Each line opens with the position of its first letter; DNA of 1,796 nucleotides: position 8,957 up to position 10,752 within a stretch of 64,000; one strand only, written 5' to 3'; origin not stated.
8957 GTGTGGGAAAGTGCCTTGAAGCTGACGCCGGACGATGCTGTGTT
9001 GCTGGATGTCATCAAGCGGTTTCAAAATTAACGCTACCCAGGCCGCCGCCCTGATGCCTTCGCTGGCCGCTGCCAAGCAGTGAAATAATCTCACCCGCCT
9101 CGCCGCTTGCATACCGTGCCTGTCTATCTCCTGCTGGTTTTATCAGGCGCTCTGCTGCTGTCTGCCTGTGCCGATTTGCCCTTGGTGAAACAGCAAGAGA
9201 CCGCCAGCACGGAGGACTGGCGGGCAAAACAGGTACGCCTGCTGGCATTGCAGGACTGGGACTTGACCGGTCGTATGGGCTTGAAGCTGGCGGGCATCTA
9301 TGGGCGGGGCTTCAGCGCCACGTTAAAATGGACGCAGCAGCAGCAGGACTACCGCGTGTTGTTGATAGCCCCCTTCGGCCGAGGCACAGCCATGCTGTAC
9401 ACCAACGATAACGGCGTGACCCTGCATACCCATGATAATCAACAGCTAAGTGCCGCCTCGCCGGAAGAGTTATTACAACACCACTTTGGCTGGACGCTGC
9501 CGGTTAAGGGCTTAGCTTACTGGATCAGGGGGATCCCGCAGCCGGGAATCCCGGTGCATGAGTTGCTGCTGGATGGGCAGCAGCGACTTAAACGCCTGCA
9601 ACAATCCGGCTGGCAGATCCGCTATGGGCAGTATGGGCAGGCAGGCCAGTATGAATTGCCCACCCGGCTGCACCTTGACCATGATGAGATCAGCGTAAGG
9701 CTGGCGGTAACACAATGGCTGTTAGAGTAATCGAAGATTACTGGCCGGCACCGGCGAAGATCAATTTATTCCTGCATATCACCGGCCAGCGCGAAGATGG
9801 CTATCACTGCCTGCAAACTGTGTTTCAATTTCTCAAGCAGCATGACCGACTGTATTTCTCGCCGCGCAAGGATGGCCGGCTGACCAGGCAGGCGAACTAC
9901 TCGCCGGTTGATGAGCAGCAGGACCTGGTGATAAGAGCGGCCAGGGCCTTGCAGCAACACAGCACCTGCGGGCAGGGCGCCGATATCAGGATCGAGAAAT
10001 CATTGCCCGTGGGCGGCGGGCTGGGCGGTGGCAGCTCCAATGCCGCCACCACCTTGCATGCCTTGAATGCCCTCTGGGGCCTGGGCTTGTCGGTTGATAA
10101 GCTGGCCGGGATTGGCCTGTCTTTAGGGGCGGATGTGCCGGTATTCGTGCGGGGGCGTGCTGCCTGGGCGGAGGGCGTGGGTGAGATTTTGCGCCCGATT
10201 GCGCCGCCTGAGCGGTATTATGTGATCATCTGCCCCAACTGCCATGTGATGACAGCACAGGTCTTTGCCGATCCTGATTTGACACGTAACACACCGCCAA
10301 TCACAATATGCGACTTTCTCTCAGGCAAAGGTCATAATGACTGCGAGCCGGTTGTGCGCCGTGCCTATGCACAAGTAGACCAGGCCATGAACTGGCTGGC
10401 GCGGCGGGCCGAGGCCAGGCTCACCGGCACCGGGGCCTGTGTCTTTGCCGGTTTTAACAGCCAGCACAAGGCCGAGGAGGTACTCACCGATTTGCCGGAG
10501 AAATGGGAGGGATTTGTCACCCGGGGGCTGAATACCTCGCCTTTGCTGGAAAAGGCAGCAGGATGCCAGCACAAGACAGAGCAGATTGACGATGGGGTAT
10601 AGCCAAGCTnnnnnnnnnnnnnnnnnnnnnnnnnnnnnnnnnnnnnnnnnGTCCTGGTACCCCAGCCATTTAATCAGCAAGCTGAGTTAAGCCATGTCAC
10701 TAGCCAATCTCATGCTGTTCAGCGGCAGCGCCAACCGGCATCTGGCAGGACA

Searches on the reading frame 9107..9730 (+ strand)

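Call 51: search_protein_families(library=pfam, proteins=[window:9107-9730:+], max_evalue=0.00001)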
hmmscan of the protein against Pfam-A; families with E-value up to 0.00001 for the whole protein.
window:9107-9730:+ (207 aa): 1 family
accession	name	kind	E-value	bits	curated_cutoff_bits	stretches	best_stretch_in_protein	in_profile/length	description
PF03550.21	LolB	-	8.2e-43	146.5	23.7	1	49-204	1-151/151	Outer membrane lipoprotein LolB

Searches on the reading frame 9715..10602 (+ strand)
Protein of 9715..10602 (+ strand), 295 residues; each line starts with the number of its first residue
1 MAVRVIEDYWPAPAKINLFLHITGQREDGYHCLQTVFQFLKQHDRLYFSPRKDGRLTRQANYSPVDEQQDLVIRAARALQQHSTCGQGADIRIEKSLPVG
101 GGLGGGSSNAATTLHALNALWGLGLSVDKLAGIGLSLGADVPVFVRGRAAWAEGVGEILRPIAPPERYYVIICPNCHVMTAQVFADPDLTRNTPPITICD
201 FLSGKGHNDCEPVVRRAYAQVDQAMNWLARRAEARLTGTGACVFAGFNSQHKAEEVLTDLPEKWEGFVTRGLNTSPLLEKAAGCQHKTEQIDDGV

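Call 51: search_protein_families(library=pfam, proteins=[window:9715-10602:+], max_evalue=0.00001)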
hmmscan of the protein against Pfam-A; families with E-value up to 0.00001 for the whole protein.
window:9715-10602:+ (295 aa): 2 families
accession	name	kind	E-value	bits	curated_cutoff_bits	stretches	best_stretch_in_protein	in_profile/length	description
PF00288.32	GHMP_kinases_N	-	6.6e-18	65.2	22.3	1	71-147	2-86/87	GHMP kinases N terminal domain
PF08544.19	GHMP_kinases_C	-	8e-08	33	21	1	207-265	22-84/85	GHMP kinases C terminal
